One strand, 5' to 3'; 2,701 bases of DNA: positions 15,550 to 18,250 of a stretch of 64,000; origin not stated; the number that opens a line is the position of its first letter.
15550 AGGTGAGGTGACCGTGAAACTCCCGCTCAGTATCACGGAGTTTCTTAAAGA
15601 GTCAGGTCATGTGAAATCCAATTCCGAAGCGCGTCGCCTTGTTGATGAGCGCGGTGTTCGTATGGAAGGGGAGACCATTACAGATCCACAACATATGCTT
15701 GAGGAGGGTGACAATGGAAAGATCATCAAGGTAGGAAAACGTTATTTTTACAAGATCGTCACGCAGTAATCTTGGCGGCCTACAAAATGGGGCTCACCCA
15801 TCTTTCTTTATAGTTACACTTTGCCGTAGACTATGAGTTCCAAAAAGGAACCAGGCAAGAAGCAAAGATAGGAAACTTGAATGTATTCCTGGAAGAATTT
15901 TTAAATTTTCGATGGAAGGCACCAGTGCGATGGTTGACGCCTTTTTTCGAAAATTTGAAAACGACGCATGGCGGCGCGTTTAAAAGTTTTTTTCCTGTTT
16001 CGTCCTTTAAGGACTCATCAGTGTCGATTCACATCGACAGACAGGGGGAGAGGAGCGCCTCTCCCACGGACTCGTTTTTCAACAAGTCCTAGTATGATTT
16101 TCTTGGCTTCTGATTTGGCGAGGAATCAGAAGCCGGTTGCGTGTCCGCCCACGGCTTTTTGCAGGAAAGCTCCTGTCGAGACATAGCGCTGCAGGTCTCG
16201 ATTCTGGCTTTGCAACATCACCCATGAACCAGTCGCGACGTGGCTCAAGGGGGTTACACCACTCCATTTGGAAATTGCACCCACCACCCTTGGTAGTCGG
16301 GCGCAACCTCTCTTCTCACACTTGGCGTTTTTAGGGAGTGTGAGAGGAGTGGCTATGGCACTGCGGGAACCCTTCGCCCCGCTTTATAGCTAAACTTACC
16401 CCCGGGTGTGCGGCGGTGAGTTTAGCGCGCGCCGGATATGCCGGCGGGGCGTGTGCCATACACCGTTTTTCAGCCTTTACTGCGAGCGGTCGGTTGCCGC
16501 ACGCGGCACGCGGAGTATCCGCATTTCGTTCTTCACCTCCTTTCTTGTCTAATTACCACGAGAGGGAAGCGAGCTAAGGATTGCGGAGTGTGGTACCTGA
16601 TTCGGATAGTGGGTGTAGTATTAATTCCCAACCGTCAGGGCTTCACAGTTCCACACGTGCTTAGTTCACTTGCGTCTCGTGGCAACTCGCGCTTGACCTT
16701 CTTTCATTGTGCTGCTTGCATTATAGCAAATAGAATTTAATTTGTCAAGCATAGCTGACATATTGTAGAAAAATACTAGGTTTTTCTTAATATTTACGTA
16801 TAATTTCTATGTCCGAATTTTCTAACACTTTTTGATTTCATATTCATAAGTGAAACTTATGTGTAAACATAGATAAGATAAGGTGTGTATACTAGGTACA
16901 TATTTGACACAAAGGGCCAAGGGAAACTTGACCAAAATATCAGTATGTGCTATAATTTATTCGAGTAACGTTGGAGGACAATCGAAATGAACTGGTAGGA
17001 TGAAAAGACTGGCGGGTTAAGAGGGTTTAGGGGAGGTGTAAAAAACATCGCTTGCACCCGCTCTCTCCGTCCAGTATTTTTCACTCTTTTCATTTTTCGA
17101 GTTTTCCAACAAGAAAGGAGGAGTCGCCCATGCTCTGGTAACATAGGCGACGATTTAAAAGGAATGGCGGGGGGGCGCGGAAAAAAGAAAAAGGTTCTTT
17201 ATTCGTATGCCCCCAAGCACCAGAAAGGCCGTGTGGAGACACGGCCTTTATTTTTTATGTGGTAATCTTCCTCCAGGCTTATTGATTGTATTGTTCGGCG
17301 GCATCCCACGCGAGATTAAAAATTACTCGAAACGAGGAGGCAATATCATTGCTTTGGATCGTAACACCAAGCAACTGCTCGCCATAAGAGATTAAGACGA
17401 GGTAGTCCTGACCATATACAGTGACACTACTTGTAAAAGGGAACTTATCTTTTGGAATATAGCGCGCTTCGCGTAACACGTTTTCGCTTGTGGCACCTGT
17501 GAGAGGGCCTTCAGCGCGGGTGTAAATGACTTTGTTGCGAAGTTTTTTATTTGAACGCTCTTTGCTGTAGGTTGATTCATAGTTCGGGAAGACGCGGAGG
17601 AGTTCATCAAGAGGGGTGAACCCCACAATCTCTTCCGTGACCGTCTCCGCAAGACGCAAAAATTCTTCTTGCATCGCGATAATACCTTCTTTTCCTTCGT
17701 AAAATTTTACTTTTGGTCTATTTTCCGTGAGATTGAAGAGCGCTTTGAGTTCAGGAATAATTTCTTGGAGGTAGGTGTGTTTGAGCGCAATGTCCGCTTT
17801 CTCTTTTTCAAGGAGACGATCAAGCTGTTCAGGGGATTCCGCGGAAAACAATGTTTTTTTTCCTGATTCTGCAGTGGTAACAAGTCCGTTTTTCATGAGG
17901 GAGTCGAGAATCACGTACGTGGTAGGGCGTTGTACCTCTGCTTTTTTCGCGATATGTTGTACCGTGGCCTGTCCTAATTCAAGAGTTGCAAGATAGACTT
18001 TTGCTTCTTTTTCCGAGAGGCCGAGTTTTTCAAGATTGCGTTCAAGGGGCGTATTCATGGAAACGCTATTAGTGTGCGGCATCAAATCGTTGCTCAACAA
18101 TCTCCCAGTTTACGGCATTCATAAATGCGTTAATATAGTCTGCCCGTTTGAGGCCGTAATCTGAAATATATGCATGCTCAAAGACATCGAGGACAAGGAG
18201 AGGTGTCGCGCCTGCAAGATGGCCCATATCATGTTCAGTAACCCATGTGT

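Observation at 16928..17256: Promoter-to-terminator transcription unit with no ORF: candidate ~290-nt sRNA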

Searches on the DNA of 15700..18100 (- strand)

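Call 5: search_rna_families(source=window, start=15700, end=17400, threshold=evalue, max_evalue=10, show_alignments=4)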
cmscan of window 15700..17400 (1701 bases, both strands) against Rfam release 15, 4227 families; matches with E-value up to 10: 12.
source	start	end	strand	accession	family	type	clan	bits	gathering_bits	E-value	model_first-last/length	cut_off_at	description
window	15992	16047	-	RF00008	Hammerhead_3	Gene; ribozyme;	CL00010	48.7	48.5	3.1e-09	1-54/54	no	Hammerhead ribozyme (type III)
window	17221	17331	-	RF00512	Leu_leader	Cis-reg; leader;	-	21.6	50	0.14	1-148/148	no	Leucine operon leader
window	17041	17199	-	RF01005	MIR530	Gene; miRNA;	-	18.6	85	2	1-172/172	no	MIR530 microRNA precursor family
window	17227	17297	+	RF01828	SprD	Gene; sRNA;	-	17.5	100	0.96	1-142/142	no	Small pathogenicity island RNA D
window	16305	16354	+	RF00693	mir-147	Gene; miRNA;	-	16.6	57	5.6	16-63/78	no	mir-147 microRNA precursor family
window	16258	16399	-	RF01788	drz-agam-2-2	Gene; ribozyme;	-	16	38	0.22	1-191/191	no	drz-agam-2-2 ribozyme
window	17242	17259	-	RF01100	PK-BYV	Cis-reg;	-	15.4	50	4.9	1-40/40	no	3'-terminal pseudoknot in BYV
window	17075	17121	+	RF02888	BtsR1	Gene; sRNA;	-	15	66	9.7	1-51/51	no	Bacillus sRNA 1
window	17189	17262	+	RF00519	suhB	Gene; sRNA;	CL00108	14.5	41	8.1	1-77/77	no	Makes More Granules Regulator RNA (mmgR)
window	17230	17260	+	RF03157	L31-Gammaproteobacteria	Cis-reg; leader;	CL00118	14.2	33.2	6.8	1-53/53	no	L31-Gammaproteobacteria ribosomal protein leader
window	17225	17258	-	RF02050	STnc470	Gene; sRNA;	-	13.3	80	1.8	103-141/226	no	Salmonella enterica sRNA STnc470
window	15824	15889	-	RF02126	GHRLOS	Gene; lncRNA;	-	12.7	48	4.4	1-70/70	no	Ghrelin opposite strand RNA conserved region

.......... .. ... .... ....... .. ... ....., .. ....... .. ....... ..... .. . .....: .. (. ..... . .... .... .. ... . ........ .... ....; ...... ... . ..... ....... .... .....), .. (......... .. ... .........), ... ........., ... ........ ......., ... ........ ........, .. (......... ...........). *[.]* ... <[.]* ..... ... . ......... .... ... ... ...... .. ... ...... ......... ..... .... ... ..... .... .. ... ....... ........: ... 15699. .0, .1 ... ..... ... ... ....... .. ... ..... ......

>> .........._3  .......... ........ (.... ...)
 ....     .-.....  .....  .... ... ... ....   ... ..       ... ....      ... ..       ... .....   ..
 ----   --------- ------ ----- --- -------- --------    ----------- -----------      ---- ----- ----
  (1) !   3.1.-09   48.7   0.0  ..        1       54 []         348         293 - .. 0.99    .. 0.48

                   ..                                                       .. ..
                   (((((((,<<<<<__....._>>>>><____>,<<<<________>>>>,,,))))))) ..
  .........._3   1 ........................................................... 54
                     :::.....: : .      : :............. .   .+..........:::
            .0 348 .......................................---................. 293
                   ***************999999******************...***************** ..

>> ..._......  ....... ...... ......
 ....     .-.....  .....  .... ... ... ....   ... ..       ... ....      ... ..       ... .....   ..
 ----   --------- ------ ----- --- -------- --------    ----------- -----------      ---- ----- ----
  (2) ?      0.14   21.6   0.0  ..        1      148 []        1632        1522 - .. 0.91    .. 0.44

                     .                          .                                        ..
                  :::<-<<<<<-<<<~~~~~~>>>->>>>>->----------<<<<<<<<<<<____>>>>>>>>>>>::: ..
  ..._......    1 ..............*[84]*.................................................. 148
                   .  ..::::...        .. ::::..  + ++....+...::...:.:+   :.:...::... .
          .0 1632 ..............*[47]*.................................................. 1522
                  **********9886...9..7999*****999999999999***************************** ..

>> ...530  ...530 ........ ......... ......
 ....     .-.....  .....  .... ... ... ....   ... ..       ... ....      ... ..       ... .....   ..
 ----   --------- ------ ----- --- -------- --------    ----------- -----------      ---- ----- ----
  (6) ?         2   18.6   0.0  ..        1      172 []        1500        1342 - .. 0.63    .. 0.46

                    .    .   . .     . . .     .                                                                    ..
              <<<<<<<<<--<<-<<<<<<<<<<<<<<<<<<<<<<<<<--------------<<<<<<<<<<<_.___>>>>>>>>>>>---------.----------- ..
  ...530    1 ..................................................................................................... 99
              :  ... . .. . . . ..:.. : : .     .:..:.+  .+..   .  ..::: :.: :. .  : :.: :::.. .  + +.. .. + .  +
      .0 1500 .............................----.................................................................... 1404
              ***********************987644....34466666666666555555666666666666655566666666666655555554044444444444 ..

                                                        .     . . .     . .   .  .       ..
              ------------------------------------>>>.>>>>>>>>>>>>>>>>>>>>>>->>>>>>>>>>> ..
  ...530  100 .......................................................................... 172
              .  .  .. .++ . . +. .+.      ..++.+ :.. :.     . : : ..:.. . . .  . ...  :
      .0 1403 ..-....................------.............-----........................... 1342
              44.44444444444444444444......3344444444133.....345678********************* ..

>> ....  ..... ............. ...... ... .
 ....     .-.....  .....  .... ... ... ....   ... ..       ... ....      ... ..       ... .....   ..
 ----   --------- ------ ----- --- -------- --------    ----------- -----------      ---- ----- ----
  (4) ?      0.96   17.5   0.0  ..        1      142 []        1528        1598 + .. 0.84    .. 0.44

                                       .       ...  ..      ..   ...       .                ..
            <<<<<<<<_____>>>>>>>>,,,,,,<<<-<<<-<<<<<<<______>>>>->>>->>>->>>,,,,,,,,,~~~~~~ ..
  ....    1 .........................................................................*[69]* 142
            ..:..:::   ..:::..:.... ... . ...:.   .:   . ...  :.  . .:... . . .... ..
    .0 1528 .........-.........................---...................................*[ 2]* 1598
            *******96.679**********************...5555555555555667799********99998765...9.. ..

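Call 19: search_rna_families(sources=[L005, L008, L011], threshold=gathering)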
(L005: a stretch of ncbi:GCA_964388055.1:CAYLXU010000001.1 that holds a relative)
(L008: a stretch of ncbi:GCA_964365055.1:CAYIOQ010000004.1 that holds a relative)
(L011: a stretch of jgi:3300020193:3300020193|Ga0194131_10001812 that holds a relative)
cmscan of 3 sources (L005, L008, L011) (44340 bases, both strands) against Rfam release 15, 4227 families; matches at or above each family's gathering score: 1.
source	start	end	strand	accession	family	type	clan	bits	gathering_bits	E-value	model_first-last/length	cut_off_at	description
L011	14212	14283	-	RF00005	tRNA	Gene; tRNA;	CL00001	55.9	29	1.6e-09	1-71/71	no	tRNA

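Call 34: build_rna_model(alignment_id=A2)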
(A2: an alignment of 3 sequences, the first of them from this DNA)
Model R1 built from alignment A2 (3 sequences, 122 columns); structure: RNAalifold consensus.
model positions 116; base pairs 21; branch points 0; effective number of sequences 1.4; information 0.59 bits per position. Calibrated on 0.2 Mb of random sequence (short: E-values are rough).
structure used (alignment columns):
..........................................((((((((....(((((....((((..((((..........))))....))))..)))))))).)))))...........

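Call 35: search_with_rna_model(model_id=R1, sources=[window, L002, L003, L004, L011, L012, L013, L014, L015, L016, L005, L006, L008], max_evalue=10, show_alignments=8)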
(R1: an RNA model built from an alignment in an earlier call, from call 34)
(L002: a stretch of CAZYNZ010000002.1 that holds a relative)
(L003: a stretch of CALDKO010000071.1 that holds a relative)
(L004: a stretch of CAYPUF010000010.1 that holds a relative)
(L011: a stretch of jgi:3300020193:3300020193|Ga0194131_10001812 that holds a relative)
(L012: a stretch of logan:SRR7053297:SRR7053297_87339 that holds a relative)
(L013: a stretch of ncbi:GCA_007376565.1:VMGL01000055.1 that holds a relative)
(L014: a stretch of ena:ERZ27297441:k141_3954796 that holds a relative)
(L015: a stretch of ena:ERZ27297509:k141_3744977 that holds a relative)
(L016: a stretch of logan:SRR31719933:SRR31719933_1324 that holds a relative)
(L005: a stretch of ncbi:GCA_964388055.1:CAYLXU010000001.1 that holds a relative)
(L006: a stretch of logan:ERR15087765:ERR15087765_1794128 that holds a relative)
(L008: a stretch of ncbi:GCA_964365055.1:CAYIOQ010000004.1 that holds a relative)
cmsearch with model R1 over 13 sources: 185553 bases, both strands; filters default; matches with E-value up to 10: 7.
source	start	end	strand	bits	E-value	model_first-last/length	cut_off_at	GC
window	16969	17085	+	118.9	2.9e-25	1-116/116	no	0.48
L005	8111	8223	-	115.3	2.1e-24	1-116/116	no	0.54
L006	3143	3255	-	115.3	2.1e-24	1-116/116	no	0.54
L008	8053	8173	-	113.6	5.3e-24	1-116/116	no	0.5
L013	2765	2875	-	24.6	0.0037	1-116/116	no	0.53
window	16999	17111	-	15.1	0.61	1-116/116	no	0.44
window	57729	57772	+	14.1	1.1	51-97/116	no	0.52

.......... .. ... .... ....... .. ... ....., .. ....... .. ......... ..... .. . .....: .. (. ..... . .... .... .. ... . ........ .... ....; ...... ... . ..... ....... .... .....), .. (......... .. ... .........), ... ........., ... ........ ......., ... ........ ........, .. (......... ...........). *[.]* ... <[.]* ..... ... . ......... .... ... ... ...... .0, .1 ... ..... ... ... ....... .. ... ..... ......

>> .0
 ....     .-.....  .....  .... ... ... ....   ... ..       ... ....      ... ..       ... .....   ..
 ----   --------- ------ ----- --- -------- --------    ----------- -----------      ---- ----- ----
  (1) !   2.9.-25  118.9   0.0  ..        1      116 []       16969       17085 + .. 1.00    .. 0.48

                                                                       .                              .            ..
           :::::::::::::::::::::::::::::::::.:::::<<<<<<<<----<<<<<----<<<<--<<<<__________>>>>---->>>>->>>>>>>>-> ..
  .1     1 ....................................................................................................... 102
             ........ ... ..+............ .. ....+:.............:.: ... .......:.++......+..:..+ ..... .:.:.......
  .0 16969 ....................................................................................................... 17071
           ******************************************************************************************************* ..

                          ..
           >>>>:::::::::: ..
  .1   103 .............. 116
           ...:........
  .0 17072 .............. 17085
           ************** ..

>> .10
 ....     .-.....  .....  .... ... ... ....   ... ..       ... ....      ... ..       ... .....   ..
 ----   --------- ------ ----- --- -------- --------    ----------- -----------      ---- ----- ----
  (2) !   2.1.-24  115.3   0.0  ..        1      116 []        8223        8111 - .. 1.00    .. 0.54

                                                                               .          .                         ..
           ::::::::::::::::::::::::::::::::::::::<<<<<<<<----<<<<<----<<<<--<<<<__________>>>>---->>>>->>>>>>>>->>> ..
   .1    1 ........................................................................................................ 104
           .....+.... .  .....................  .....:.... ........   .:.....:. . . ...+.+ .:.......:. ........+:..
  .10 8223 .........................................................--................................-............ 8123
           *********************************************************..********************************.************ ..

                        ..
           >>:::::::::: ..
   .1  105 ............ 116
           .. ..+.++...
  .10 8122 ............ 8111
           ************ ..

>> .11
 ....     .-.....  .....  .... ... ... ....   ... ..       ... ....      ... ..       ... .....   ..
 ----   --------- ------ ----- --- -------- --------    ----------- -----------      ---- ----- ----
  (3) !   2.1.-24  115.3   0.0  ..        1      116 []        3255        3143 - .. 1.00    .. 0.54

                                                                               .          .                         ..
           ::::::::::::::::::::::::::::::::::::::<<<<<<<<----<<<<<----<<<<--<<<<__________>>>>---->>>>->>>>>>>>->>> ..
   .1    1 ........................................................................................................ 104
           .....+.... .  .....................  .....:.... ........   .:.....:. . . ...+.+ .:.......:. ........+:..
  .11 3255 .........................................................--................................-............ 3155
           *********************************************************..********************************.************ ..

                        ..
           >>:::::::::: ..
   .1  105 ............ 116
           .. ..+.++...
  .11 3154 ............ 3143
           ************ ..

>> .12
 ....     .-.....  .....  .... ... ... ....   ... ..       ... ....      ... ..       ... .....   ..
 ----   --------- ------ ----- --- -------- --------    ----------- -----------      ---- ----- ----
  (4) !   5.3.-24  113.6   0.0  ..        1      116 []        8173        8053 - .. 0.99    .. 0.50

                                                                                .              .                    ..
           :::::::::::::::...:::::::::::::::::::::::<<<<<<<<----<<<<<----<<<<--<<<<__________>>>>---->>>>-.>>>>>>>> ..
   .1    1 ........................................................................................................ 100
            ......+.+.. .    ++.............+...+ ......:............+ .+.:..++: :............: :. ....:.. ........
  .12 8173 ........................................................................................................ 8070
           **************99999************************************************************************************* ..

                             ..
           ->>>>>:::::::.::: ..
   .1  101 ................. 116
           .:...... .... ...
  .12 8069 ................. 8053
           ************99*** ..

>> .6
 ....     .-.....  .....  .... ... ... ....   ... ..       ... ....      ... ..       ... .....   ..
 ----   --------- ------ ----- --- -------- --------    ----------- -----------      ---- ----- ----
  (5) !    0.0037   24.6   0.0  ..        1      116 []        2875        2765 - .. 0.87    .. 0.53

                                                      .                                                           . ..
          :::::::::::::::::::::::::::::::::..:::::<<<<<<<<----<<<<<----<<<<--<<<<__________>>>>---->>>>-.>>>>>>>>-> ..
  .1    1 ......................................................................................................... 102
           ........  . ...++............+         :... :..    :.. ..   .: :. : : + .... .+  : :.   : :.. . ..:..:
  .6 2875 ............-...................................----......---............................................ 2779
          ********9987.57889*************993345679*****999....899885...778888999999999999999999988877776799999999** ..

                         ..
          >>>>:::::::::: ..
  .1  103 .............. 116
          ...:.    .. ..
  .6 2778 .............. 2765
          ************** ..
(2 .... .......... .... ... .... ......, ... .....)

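Call 45: search_with_rna_model(model_id=R1, sources=[window, L006, L008, L013, L022, L054], max_evalue=0.01, make_alignment=true)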
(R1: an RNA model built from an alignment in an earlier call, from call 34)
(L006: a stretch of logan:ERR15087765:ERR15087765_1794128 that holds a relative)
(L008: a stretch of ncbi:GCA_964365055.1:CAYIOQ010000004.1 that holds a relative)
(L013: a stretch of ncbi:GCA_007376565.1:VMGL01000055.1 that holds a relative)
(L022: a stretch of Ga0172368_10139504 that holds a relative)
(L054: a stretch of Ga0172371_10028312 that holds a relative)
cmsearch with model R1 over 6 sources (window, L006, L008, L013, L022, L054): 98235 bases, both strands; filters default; matches with E-value up to 0.01: 6.
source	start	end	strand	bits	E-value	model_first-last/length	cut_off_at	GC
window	16969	17085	+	118.9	1.5e-25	1-116/116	no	0.48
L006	3143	3255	-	115.3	1.1e-24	1-116/116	no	0.54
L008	8053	8173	-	113.6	2.8e-24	1-116/116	no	0.5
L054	5404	5523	-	94.2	9.8e-20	1-116/116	no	0.5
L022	92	213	-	92.5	2.4e-19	1-116/116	no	0.48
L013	2765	2875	-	24.6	0.0019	1-116/116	no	0.53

Alignment A3: 6 matches aligned to the model, 124 columns, each read 5' to 3' on its own strand. Consensus structure (alignment columns), stored with it:
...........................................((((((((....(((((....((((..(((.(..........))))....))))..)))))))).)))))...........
